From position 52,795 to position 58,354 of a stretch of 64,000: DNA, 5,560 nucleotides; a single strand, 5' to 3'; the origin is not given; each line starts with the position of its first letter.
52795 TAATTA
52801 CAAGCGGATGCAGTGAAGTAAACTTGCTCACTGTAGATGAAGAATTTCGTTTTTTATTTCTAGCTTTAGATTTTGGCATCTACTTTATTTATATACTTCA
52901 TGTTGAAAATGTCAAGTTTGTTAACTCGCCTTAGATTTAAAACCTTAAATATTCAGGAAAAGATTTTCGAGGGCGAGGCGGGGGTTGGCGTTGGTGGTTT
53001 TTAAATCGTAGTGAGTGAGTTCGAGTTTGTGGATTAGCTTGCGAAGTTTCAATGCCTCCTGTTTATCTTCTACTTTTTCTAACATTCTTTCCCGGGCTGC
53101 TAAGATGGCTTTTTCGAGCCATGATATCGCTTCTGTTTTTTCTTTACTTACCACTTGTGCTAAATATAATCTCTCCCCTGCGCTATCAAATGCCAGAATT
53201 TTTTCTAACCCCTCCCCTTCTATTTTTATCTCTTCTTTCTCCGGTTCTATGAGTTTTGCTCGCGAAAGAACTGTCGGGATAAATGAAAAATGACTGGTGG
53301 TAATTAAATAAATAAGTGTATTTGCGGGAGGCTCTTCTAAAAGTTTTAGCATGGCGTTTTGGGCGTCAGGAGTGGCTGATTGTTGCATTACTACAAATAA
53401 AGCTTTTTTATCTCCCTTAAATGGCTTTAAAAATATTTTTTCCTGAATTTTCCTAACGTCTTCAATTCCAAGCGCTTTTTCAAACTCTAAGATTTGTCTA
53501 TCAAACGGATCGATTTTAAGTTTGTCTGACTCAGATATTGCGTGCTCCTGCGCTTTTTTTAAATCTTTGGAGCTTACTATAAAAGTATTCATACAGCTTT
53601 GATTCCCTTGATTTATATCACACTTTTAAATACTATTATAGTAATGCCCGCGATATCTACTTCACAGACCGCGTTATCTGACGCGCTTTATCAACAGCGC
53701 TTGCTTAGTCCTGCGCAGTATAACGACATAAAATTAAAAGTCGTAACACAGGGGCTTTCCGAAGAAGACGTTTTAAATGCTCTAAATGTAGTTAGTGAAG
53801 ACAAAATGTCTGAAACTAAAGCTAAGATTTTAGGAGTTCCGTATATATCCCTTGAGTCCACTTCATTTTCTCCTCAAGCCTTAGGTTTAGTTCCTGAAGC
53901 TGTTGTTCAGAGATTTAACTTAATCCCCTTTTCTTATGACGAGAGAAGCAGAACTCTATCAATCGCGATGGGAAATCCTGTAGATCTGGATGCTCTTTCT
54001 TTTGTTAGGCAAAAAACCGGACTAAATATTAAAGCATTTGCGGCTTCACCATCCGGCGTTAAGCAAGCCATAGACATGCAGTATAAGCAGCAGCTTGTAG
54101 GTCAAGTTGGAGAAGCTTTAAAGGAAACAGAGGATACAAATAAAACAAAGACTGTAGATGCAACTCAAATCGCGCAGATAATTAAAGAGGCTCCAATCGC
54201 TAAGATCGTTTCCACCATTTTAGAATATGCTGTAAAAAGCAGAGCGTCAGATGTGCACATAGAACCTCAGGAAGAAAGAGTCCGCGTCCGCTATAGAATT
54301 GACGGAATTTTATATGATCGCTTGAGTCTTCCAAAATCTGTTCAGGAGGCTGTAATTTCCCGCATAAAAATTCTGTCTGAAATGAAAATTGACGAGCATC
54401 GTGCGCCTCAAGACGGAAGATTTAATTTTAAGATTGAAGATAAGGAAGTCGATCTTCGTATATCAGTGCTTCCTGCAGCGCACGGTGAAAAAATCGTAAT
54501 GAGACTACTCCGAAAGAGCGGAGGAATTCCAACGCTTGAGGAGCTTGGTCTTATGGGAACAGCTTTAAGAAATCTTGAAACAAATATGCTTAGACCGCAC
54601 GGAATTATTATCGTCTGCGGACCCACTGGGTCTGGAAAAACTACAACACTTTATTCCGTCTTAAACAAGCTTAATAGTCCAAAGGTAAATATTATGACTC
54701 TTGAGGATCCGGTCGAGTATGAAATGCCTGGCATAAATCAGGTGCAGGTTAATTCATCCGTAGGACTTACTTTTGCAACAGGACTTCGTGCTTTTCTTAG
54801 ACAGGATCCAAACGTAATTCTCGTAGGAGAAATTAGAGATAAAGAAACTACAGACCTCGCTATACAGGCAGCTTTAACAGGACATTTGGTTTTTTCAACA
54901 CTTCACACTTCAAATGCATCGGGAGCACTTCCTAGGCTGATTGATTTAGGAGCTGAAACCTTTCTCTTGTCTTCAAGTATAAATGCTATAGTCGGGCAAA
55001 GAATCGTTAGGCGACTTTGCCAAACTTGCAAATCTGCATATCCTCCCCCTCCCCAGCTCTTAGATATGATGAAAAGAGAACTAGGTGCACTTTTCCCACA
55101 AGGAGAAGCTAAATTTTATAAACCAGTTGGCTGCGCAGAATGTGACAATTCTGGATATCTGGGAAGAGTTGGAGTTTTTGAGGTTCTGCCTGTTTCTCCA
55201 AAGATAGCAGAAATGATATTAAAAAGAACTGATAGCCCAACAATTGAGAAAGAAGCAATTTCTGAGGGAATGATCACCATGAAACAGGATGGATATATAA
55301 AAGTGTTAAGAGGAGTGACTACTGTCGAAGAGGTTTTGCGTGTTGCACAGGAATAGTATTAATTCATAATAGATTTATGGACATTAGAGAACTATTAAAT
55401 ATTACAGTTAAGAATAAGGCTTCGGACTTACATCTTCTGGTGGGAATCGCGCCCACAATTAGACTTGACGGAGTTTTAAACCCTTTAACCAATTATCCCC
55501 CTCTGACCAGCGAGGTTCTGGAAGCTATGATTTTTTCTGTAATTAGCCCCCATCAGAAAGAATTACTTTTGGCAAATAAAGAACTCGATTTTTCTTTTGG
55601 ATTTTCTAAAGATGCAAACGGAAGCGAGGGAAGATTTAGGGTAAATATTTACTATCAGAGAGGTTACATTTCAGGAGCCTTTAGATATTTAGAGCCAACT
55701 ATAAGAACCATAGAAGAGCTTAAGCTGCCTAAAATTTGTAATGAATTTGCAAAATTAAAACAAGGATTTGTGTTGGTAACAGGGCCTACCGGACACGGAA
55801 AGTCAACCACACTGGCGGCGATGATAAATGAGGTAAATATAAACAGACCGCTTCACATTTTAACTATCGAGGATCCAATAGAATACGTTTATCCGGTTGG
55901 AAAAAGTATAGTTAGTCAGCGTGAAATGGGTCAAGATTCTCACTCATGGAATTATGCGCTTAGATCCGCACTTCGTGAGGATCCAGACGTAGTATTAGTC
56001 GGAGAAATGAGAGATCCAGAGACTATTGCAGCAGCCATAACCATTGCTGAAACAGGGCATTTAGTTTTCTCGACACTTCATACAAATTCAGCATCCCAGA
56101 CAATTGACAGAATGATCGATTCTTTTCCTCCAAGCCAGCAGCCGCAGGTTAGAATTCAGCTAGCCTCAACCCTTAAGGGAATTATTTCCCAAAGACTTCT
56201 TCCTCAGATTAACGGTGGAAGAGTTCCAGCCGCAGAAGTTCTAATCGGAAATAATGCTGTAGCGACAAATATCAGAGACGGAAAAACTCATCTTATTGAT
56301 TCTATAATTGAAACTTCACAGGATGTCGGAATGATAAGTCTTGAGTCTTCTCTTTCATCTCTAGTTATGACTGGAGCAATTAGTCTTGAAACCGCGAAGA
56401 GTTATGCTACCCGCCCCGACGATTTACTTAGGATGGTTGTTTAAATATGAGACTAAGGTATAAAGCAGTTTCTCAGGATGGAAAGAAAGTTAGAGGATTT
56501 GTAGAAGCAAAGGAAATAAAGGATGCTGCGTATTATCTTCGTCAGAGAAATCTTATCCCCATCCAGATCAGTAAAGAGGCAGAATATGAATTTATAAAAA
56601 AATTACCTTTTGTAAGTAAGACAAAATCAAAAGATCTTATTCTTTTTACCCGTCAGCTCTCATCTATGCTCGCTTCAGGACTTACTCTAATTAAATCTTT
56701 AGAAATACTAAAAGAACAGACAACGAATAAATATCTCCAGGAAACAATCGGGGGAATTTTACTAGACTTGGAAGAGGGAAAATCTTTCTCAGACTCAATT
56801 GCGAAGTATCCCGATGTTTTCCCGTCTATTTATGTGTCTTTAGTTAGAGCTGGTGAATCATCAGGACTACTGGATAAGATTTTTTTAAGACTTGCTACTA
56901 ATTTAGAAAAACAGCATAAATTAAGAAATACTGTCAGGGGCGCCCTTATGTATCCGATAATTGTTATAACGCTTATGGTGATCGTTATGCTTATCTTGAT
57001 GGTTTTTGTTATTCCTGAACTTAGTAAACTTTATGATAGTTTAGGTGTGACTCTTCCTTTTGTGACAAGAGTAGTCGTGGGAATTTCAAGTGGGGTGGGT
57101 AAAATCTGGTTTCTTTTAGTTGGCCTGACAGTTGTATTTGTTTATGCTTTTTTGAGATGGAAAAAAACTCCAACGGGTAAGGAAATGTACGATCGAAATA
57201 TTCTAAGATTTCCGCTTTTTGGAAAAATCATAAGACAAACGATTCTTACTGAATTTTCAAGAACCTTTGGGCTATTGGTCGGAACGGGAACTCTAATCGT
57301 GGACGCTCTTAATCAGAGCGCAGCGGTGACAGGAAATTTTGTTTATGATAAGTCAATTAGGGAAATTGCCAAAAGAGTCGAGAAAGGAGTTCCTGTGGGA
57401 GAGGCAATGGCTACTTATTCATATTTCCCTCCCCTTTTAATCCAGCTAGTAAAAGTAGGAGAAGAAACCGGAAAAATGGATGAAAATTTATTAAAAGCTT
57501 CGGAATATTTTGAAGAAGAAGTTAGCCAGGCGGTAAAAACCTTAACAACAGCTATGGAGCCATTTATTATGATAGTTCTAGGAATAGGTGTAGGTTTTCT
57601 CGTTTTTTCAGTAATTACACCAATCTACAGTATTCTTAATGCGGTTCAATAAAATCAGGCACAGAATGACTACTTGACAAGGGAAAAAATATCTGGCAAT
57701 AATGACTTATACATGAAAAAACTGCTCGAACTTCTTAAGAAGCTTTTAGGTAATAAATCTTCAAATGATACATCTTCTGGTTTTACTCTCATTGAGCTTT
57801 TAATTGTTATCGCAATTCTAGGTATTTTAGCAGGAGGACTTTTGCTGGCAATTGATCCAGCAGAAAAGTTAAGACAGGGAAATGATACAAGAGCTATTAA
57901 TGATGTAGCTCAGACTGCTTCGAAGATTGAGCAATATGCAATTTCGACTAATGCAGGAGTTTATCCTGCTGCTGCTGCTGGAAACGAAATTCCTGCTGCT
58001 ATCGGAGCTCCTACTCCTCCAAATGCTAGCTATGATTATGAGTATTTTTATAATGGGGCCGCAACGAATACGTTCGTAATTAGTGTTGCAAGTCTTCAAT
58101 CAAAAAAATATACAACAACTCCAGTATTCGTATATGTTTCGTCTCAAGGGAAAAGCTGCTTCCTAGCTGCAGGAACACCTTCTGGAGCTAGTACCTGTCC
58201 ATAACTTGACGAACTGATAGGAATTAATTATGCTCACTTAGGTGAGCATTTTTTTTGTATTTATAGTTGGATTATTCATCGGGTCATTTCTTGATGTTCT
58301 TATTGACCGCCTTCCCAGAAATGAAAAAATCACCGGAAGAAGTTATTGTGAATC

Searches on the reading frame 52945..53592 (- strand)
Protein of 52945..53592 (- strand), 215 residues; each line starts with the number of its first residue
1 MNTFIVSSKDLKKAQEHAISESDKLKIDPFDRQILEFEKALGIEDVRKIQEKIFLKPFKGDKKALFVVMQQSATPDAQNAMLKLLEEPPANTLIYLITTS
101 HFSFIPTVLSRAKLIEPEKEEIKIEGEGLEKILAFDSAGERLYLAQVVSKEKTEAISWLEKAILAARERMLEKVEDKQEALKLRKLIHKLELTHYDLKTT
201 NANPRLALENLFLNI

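Call 60: search_protein_families(library=pfam, proteins=[window:52945-53592:-], max_evalue=0.0001)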
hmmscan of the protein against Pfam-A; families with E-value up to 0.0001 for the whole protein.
window:52945-53592:- (215 aa): 1 family
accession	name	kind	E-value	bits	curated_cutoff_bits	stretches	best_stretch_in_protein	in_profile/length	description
PF13177.12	DNA_pol3_delta2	-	1e-17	65.1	27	1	38-116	78-156/161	DNA polymerase III, delta subunit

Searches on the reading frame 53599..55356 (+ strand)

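Call 60: search_protein_families(library=pfam, proteins=[window:53599-55356:+], max_evalue=0.0001)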
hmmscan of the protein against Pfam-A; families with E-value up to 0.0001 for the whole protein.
window:53599-55356:+ (585 aa): 3 families
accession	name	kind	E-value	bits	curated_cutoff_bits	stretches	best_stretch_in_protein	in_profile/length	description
PF00437.27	T2SSE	-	1.7e-128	428.8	24.9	1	196-581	4-370/370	Type II/IV secretion system protein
PF05157.20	MshEN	-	2.3e-13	50.4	23.1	1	78-165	1-87/90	MshEN domain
PF13401.12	AAA_22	-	6e-05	23.8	27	0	334-369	5-42/130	AAA domain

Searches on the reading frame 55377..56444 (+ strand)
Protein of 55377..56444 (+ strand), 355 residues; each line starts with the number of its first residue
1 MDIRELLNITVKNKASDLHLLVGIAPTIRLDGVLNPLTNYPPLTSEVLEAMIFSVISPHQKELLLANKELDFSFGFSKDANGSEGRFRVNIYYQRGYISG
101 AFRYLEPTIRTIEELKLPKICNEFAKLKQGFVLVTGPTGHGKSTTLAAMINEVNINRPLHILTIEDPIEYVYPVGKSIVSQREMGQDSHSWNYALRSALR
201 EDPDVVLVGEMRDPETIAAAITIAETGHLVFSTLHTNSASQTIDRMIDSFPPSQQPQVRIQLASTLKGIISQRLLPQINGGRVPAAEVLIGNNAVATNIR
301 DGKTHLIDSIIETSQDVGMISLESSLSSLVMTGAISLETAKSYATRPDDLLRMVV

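Call 60: search_protein_families(library=pfam, proteins=[window:55377-56444:+], max_evalue=0.0001)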
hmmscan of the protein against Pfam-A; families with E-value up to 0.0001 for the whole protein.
window:55377-56444:+ (355 aa): 1 family
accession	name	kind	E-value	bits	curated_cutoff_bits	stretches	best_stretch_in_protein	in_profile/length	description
PF00437.27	T2SSE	-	2.8e-44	151.7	24.9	1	122-278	135-281/370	Type II/IV secretion system protein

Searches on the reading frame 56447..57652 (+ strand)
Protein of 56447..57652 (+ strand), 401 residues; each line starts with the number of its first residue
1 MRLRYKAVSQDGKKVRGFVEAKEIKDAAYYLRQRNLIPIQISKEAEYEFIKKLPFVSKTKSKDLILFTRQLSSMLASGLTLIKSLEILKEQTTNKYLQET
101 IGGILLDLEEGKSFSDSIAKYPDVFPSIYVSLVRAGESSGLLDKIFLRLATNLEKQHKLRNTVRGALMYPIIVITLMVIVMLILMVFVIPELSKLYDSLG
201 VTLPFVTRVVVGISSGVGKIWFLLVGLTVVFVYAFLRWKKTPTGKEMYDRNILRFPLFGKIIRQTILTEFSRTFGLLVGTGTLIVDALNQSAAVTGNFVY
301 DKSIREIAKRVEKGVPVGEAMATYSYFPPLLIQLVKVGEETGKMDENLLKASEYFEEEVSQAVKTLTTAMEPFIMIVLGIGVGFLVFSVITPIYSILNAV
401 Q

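Call 60: search_protein_families(library=pfam, proteins=[window:56447-57652:+], max_evalue=0.0001)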
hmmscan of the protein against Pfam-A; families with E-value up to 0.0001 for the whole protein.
window:56447-57652:+ (401 aa): 1 family
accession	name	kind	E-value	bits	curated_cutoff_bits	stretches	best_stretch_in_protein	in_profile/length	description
PF00482.28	T2SSF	-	4.7e-60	201.5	25.2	2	67-190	1-125/125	Type II secretion system (T2SS), protein F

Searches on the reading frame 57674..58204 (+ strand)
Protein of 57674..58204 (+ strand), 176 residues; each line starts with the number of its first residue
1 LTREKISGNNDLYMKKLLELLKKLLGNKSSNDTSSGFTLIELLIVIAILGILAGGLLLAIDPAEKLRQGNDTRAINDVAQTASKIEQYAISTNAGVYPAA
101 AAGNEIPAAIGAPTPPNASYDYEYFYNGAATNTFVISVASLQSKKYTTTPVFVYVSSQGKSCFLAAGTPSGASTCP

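Call 61: search_protein_families(library=pfam, proteins=[window:57674-58204:+], max_evalue=0.0001)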
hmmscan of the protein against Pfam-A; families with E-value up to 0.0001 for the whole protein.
window:57674-58204:+ (176 aa): 1 family
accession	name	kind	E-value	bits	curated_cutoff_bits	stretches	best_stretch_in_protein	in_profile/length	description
PF07963.17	N_methyl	-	2.1e-09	37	21.2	1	34-57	4-27/27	Prokaryotic N-terminal methylation motif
